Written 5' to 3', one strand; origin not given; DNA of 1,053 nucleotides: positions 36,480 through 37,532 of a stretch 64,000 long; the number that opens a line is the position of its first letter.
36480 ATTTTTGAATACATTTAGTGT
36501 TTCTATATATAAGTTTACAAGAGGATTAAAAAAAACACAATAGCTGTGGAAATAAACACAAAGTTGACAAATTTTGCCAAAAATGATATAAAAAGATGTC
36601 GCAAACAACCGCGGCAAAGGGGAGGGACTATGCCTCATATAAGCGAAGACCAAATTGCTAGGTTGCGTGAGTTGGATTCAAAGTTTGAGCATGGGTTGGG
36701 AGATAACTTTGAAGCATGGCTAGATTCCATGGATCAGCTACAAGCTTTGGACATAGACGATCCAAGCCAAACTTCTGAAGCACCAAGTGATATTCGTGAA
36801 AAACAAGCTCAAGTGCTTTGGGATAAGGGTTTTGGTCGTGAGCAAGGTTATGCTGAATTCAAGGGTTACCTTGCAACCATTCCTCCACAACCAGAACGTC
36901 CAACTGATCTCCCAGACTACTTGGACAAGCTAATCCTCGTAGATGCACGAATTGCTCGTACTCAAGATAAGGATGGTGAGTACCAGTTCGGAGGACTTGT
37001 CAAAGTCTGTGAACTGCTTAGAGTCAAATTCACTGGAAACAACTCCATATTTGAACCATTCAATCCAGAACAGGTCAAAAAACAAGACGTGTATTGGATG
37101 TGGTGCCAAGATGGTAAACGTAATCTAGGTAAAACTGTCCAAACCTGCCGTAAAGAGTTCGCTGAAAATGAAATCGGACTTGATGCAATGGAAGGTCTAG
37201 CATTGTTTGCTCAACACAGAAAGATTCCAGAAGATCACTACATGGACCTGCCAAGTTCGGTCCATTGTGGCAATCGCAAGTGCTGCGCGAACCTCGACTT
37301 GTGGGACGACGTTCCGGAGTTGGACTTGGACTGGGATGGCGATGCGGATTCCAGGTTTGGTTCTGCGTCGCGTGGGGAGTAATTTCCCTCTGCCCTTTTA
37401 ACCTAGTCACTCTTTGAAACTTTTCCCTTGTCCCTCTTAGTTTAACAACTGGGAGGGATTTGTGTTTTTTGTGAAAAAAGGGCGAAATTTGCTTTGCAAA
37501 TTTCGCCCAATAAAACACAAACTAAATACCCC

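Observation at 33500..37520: Two self-contained, higher-GC, plus-strand genes wedged between nrdR, ftsZ and ftsA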

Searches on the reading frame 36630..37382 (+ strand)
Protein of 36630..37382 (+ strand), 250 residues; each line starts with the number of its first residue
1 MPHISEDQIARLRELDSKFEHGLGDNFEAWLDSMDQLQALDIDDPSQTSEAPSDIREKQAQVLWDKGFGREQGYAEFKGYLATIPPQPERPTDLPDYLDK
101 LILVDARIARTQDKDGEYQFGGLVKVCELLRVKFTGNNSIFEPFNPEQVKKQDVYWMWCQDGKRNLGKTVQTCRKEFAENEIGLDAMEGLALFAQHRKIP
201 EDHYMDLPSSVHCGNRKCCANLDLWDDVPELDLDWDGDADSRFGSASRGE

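Call 8: search_protein_families(library=pfam, proteins=[window:36630-37382:+], max_evalue=1)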
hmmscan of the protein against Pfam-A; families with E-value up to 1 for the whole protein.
window:36630-37382:+ (250 aa): 0 families

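Call 9: search_protein_families(library=phrogs, proteins=[window:36630-37382:+], max_evalue=1)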
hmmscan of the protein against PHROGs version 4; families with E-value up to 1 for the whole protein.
window:36630-37382:+ (250 aa): 1 family
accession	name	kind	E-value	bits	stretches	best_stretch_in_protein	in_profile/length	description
phrog_7262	-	unknown function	0.26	12.2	1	151-206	15-70/136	-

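Call 11: find_homologous_proteins(query=window:36630-37382:+, max_evalue=0.01)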
Query window:36630-37382:+ (250 aa): 24 proteins with E <= 0.01 among 794 candidates.
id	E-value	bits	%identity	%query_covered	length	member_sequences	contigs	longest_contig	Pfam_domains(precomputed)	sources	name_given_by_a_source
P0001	4.6e-171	585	100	100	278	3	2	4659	-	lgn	-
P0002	2.9e-100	353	69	92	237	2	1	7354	-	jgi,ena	-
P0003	4.1e-92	326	67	89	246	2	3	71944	-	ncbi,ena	-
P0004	4.8e-86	307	57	98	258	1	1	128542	-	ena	-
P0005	9.4e-59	217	56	78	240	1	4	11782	-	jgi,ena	-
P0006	3.7e-58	215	55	78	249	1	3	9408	-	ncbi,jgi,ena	-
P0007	9.7e-58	214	57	78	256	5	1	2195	-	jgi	-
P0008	8.1e-51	191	45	96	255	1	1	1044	-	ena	-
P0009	1.1e-41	161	45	83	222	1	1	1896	-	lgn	-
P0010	6.8e-40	155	49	76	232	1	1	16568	-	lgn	-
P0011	1.3e-39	154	46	79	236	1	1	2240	-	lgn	-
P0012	9.5e-39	152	46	79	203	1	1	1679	-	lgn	-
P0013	2.3e-37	147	40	97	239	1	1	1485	-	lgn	-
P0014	4.4e-36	143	40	99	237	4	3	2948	-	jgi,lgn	-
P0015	7.2e-36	142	54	52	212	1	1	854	-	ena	-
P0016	1.7e-35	141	39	99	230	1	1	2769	-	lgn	-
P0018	2.9e-33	134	40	100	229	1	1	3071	-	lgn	-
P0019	4.2e-33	133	42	79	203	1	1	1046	-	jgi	jgi:hypothetical protein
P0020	7.0e-33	132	39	76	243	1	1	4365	-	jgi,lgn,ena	-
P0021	1.4e-31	128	38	99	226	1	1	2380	-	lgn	-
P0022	8.7e-29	119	39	96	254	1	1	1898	-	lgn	-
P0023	8.6e-16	76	37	77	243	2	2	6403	-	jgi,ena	-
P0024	4.8e-12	64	35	62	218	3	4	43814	-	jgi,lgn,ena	-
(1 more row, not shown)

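Call 14: find_encoding_contigs(protein=P0003, flank=6000, max_places=2)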
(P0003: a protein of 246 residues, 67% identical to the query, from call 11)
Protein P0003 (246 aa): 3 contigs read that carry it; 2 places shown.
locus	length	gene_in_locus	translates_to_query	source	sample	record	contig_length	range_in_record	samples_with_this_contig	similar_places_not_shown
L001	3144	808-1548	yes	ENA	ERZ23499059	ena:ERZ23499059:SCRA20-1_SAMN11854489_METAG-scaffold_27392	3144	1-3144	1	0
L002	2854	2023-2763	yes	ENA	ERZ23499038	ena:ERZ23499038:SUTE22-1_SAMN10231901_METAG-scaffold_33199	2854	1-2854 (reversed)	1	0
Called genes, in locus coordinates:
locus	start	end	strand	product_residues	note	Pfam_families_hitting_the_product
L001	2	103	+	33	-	?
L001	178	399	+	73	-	-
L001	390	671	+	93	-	PF05016:ParE_toxin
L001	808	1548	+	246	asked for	-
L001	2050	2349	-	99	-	PF22296:bAvd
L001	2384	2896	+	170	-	PF00078:RVT_1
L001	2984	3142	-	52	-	?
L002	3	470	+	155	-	?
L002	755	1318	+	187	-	PF08207:EFP_N, PF01132:EFP, PF09285:Elong-fact-P_C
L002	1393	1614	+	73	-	-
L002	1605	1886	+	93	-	PF05016:ParE_toxin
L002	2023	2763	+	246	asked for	-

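Call 15: find_encoding_contigs(protein=P0004, flank=6000, max_places=2)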
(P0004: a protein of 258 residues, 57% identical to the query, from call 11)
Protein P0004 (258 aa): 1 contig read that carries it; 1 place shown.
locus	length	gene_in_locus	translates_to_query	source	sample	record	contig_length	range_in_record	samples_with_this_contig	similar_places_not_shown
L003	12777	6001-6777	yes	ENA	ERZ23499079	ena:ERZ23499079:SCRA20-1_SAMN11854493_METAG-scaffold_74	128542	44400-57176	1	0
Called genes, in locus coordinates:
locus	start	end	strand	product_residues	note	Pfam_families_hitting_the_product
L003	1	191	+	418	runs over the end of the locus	PF03952:Enolase_N, PF00113:Enolase_C, PF13378:MR_MLE_C, PF07476:MAAL_C (weak)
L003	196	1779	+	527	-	PF01676:Metalloenzyme, PF06415:iPGM_N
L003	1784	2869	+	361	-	PF00483:NTP_transferase, PF22640:ManC_GMP_beta-helix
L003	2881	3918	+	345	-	PF02618:YceG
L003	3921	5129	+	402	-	-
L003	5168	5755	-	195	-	-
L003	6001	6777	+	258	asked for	-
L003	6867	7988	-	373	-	PF01702:TGT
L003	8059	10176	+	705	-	PF00580:UvrD-helicase, PF01443:Viral_helicase1 (faint), PF13245:AAA_19, PF13604:AAA_30 (faint), PF13361:UvrD_C, PF13538:UvrD_C_2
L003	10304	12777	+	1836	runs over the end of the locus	-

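Call 18: find_encoding_contigs(protein=P0002, flank=6000, max_places=2)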
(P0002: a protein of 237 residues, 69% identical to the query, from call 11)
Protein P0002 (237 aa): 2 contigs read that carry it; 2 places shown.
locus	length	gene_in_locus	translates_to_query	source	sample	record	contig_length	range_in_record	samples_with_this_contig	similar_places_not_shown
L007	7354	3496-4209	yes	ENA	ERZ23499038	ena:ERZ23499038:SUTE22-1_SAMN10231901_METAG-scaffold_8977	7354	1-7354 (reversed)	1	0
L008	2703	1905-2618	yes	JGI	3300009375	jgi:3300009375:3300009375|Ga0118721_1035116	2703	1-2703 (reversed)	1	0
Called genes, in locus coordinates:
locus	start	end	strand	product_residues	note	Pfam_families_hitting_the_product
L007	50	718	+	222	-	PF10108:DNA_pol_B_exo2, PF13482:RNase_H_2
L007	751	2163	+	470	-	PF13482:RNase_H_2, PF11074:DUF2779 (weak)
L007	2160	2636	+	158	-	PF00588:SpoU_methylase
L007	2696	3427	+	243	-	PF08713:DNA_alkylation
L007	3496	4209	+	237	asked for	-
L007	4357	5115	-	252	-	PF18915:DUF5667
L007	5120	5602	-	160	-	PF04542:Sigma70_r2, PF08281:Sigma70_r4_2, PF04545:Sigma70_r4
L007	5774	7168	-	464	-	-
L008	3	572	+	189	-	?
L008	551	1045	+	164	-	PF00588:SpoU_methylase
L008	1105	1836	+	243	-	PF08713:DNA_alkylation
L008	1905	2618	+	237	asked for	-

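Call 19: find_encoding_contigs(protein=P0005, flank=6000, max_places=2)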
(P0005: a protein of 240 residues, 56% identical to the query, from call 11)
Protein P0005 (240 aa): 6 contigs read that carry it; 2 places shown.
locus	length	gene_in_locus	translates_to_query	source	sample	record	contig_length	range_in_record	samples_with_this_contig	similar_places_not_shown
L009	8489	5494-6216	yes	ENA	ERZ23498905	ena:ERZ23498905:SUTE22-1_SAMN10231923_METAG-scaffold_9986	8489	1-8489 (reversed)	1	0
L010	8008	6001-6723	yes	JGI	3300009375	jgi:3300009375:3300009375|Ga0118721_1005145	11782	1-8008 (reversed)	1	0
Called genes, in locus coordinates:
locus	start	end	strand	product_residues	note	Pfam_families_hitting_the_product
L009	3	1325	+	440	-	?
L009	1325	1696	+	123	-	-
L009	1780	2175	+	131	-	-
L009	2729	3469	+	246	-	PF01145:Band_7, PF13421:Band_7_1 (weak)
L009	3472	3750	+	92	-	PF01713:Smr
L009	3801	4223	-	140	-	-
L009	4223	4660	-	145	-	-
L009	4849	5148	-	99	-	PF02452:PemK_toxin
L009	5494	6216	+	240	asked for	-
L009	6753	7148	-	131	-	-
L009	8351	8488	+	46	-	?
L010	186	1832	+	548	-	-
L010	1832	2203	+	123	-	-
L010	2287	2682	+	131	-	-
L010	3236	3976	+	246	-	PF01145:Band_7, PF13421:Band_7_1 (weak)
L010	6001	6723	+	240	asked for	-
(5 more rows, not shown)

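Call 20: find_encoding_contigs(protein=P0024, flank=6000, max_places=2)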
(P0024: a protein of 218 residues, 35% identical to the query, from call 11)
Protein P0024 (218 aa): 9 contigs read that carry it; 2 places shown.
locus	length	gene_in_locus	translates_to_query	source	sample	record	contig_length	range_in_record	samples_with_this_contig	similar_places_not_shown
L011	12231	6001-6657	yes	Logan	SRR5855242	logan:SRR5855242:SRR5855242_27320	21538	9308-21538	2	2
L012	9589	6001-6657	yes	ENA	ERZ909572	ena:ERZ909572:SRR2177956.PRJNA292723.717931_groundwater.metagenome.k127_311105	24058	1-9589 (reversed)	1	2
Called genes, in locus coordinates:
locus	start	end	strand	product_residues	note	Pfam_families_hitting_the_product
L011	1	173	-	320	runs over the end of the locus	-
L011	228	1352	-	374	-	PF02779:Transket_pyr, PF22613:Transketolase_C_1 (faint), PF02780:Transketolase_C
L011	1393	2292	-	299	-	PF13292:DXP_synthase_N, PF00456:Transketolase_N, PF00676:E1_dh (weak)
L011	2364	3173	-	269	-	-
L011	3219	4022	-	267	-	-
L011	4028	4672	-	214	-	PF00834:Ribul_P_3_epim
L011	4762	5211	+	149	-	-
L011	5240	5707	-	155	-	PF02502:LacAB_rpiB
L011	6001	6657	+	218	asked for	-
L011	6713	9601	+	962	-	PF00133:tRNA-synt_1, PF09334:tRNA-synt_1g (weak), PF08264:Anticodon_1, PF19302:DUF5915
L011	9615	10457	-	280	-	-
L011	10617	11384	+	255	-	PF13460:NAD_binding_10 (weak)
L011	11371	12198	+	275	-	PF01978:TrmB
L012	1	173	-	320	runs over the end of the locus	-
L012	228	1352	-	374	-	PF02779:Transket_pyr, PF22613:Transketolase_C_1 (faint), PF02780:Transketolase_C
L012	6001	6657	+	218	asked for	-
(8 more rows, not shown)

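Call 21: find_encoding_contigs(protein=P0010, flank=6000, max_places=2)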
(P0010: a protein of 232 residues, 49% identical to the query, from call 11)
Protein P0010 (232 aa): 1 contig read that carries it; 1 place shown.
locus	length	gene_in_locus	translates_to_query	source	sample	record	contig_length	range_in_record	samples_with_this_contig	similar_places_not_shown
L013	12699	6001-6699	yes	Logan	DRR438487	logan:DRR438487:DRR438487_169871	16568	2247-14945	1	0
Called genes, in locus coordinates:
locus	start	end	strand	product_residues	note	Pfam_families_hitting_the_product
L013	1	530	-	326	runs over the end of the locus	PF02779:Transket_pyr, PF02780:Transketolase_C, PF22613:Transketolase_C_1 (weak)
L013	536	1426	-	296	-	PF00456:Transketolase_N, PF13292:DXP_synthase_N, PF00676:E1_dh (weak)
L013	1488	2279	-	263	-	PF00127:Copper-bind (faint)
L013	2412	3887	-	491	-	PF17957:Big_7 (faint)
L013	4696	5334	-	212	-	PF00834:Ribul_P_3_epim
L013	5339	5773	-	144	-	PF02502:LacAB_rpiB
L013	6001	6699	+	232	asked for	-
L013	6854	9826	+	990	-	PF00133:tRNA-synt_1, PF09334:tRNA-synt_1g (faint), PF08264:Anticodon_1, PF19302:DUF5915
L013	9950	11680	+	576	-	PF00069:Pkinase, PF07714:PK_Tyr_Ser-Thr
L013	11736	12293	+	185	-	PF01330:RuvA_N, PF00633:HHH (faint), PF14520:HHH_5, PF07499:RuvA_C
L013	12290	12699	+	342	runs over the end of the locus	PF02388:FemAB, PF13480:Acetyltransf_6, PF02388:FemAB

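Call 38: predict_structure(alignment_id=A1)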
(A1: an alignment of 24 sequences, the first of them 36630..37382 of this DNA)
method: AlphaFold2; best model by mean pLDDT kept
length: 250 residues; sequences in the alignment: 24
mean_pLDDT: 87.1   pTM: 0.80
mean pLDDT of the five models: 87.1, 86.7, 86.0, 85.2, 85.2
residues with pLDDT >= 90: 161; 70-90: 59; 50-70: 21; < 50: 9
segments of 3 or more residues with pLDDT < 50: 45-50
pLDDT, mean of each block of 10 residues (from residue 1): 71 82 73 63 47 83 96 96 96 95 92 71 92 94 94 95 95 92 97 91 94 95 89 88 95
secondary structure, 60 per line:
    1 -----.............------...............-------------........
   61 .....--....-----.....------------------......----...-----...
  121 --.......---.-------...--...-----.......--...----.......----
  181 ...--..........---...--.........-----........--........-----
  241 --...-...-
elements in order: H6-18 H25-39 H53-65 H68-71 H77-81 E100-105 E110-112 E118-120 H123-129 E141-143 E154-160 H170-176 E181-183 H186-195 E204-212 E218-225 E228-235 E243-245 E247-249

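Call 43: fold_search(model_id=the predicted structure, library=pdb)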
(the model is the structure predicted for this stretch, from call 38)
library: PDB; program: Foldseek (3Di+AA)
matches with E <= 10: 113; with E <= 0.001: 0
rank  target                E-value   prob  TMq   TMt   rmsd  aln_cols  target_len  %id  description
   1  8oks_B                7.3e-02  0.75  0.26  0.52   8.3       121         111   10  Crystal structure of Bdellovibrio bacteriovorus Bd2740 C-terminal domain (released 2023-10-25)
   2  1sb2_B                4.5e-01  0.25  0.23  0.41   8.6       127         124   12  High resolution Structure determination of rhodocetin (released 2005-02-01)
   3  3mjk_Y                1.2e+00  0.01  0.07  0.13  22.8       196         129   10  Structure of a growth factor precursor (released 2010-06-16)
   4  7zsk_B                1.4e+00  0.02  0.14  0.04  34.5       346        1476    8  K3DAK4 bimodule core of BGC11 from Brevibacillus brevis. (released 2022-09-21)
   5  7qaj_B                1.9e+00  0.11  0.25  0.41   8.8       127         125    9  ZK002 with Anti-angiogenic and Anti-inflamamtory Properties (released 2023-06-14)
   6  9gr8                  2.0e+00  0.02  0.13  0.11  16.0       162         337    8  Crystal structure of the N-terminal kinase domain from Saccharomyces cerevisiae Vip1 in complex with ADP. (released 2025-02-26)
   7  9xqd_J                2.3e+00  0.02  0.13  0.09  15.0       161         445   15  The structure of outer peripheral region in the phage phiKZ baseplate complex (released 2026-02-11)
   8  4ekx_D                2.4e+00  0.02  0.16  0.23  13.5       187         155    9  Crystal Structure of YLDV 14L IL-18 Binding Protein in Complex with Human IL-18 (released 2012-09-26)
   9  8rew_B                2.7e+00  0.01  0.08  0.16  14.4       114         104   10  CryoEM structure of human GARP-lTGFbeta1 in complex with a Fab fragment derived from an activating antibody. (released 2025-03-26)
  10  8g6e_C                2.7e+00  0.01  0.08  0.09  16.3       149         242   11  Structure of the Plasmodium falciparum 20S proteasome complexed with inhibitor TDI-8304 (released 2023-12-20)
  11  3wbr_H                2.9e+00  0.08  0.24  0.40  10.4       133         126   10  Crystal structure of carbohydrate recognition domain of Blood Dendritic Cell Antigen-2 (BDCA2) lectin (crystal form-3) (released 2013-12-25)
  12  7qs3                  2.9e+00  0.01  0.12  0.14  17.4       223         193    9  Crystal structure of B30.2 PRYSPRY domain of TRIM16 (released 2022-05-04)
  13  5d7r_B                3.3e+00  0.03  0.14  0.17   8.2        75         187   16  Crystal structure of the ATP binding domain of S. aureus GyrB complexed with a ligand (released 2015-11-18)
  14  5ctu_B                3.3e+00  0.02  0.14  0.17   8.3        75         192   16  Crystal structure of the ATP binding domain of S. aureus GyrB complexed with a fragment (released 2016-02-03)
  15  3wo2_B                3.3e+00  0.02  0.16  0.23  14.1       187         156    8  Crystal structure of human interleukin-18 (released 2014-12-17)
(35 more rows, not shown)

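Call 57: fold_search(model_id=the predicted structure, library=viral)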
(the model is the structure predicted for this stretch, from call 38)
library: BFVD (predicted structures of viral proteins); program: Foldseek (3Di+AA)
matches with E <= 10: 152; with E <= 0.001: 0
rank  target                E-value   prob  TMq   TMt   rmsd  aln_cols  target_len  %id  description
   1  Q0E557                1.5e-01  0.05  0.14  0.14  16.8       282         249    9  27.1 kDa [Spodoptera frugiperda ascovirus 1a]
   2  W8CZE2                2.3e-01  0.21  0.21  0.13  13.6       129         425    6  Putative virion structural protein [Erwinia phage PhiEaH1]
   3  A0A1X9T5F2            3.5e-01  0.12  0.25  0.09  20.1       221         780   10  C-type lectin protein [Ranid herpesvirus 3]
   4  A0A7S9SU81            3.7e-01  0.08  0.17  0.07  18.1       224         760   12  Uncharacterized protein [Virus NIOZ-UU157]
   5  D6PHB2                3.7e-01  0.06  0.14  0.16  16.1       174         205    9  (no name in the UniProt tables at hand)
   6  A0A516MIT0            4.2e-01  0.06  0.13  0.05  13.3       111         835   13  (no name in the UniProt tables at hand)
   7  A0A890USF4            4.2e-01  0.03  0.11  0.12  18.3       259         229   14  Uncharacterized protein [Microbacterium phage Shocker]
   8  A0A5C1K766            5.0e-01  0.14  0.26  0.30  15.1       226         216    6  Virion structural protein [Pseudomonas phage vB_PaeM_PS119XW]
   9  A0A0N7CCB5            6.7e-01  0.03  0.15  0.17  18.4       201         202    9  (no name in the UniProt tables at hand)
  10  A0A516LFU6            7.2e-01  0.04  0.16  0.07  16.9       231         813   12  (no name in the UniProt tables at hand)
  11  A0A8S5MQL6            9.7e-01  0.02  0.09  0.09  16.9       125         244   17  SOS-response transcriptional repressor [Podoviridae sp. ctUS21]
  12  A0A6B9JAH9            1.1e+00  0.08  0.10  0.16  11.8        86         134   15  (no name in the UniProt tables at hand)
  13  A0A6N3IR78            1.5e+00  0.09  0.22  0.28   9.4       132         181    8  ORF3 [Bearded dragon adenovirus 1]
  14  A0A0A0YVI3            1.5e+00  0.06  0.08  0.17  10.1        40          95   15  Uncharacterized protein [Citrobacter phage Moon]
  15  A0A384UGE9            1.8e+00  0.02  0.10  0.09  22.6       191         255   10  (no name in the UniProt tables at hand)
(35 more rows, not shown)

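Call 59: search_solved_structures(query=A1, max_evalue=10)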
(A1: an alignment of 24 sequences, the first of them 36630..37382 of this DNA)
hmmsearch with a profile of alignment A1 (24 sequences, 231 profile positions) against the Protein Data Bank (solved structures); distinct sequences matched with E-value up to 10: 1.
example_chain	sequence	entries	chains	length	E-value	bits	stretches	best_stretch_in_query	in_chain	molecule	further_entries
6fbm_A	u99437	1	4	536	0.4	13.3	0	47-68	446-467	Gram-negative insecticidal protein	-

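Call 64: find_related_loci(query=A1, collection=metagenome_contigs, flank=5000)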
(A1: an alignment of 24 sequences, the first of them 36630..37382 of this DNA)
Query A1 (250 aa) in metagenome_contigs; peptide patterns used: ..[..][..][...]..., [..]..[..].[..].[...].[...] (x = any residue, [..] = any of these).
118 stretches matched a pattern; 19 encode a relative of the query (tblastn E <= 1e-3); 19 distinct loci.
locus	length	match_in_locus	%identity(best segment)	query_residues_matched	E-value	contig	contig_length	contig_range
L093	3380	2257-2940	41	5-248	6e-49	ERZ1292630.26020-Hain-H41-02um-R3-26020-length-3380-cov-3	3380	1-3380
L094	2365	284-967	41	5-248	3e-49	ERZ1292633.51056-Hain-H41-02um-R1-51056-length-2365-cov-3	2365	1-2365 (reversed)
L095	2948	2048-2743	40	4-250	8e-46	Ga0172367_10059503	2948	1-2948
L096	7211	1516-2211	40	4-250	2e-45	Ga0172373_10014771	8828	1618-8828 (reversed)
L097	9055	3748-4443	39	4-250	2e-44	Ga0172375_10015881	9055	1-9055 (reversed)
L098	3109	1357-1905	44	54-250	5e-44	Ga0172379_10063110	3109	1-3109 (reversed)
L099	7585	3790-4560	38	4-250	3e-41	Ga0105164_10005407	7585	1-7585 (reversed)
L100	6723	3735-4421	40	1-248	8e-41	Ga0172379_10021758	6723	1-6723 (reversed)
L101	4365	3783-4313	39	58-248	4e-41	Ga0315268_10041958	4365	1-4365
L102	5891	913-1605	35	1-250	5e-40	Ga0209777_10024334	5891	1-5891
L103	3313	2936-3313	42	56-195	1e-32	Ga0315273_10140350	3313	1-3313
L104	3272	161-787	34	2-236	6e-32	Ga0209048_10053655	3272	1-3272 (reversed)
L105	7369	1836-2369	31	46-236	2e-30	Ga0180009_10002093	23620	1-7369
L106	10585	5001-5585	35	45-250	6e-28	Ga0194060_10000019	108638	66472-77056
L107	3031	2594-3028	34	1-165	7e-22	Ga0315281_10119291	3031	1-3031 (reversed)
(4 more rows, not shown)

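Call 67: search_protein_families(library=pfam, alignment_id=A1, max_evalue=5)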
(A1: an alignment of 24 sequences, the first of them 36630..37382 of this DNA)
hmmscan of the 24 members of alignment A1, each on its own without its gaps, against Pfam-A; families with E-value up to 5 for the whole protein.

A. member 1, window:36630-37382:+ (250 aa): 0 families

B. families by the number of members that match (of 24 scanned): 4 families
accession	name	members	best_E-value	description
PF18959.5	DUF5701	6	7.5e-05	Family of unknown function (DUF5701)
PF02538.19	Hydantoinase_B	1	4.7e-05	Hydantoinase B/oxoprolinase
PF17318.7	DUF5361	1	0.28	Family of unknown function (DUF5361)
PF21286.3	CFAI_FIMAC_N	1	3.6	Complement factor I, FIMAC N-terminal domain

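Call 68: search_protein_families(library=ncbifam, proteins=[window:36630-37382:+], max_evalue=1)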
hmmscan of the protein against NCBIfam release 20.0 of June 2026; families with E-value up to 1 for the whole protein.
window:36630-37382:+ (250 aa): 0 families

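Call 69: search_protein_families(library=pfam, proteins=[P0009, P0010, P0013, P0016, P0018, P0019, P0020, P0021, P0022, P0023], max_evalue=1)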
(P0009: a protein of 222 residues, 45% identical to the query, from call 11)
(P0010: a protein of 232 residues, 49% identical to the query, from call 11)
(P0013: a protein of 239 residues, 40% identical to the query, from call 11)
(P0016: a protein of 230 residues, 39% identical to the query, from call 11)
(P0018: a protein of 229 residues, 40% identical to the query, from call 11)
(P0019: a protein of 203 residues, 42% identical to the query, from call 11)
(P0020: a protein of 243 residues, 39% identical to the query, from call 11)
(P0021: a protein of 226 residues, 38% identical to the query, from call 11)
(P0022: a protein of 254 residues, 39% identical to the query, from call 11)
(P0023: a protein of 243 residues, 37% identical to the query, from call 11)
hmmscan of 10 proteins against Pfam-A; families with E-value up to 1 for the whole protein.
P0009 (222 aa): 1 family
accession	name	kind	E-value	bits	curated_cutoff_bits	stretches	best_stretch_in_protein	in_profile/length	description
PF17318.7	DUF5361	-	0.28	11.5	26.8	1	128-143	20-35/36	Family of unknown function (DUF5361)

P0010 (232 aa): 1 family
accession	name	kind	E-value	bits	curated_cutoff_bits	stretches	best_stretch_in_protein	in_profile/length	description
PF18959.5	DUF5701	-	0.068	13.3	27.4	1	118-203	69-166/206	Family of unknown function (DUF5701)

P0013 (239 aa): 0 families

P0016 (230 aa): 0 families

P0018 (229 aa): 0 families

P0019 (203 aa): 0 families

P0020 (243 aa): 0 families

P0021 (226 aa): 1 family
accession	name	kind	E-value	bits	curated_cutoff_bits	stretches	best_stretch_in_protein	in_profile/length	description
PF18959.5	DUF5701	-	0.11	12.7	27.4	1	154-191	115-153/206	Family of unknown function (DUF5701)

P0022 (254 aa): 0 families

P0023 (243 aa): 0 families

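Call 75: search_dna_similar(query=window:36630-37382:+, collection=phages, mode=protein, max_evalue=0.01, max_rows=10)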
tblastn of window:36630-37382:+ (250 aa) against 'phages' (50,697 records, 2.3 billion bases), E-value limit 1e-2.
No match.

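Call 77: search_dna_similar(query=window:36630-37382:+, collection=plasmids, mode=protein, max_evalue=0.01, max_rows=10)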
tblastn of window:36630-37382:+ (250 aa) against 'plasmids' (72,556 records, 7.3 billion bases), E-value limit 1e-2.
No match.
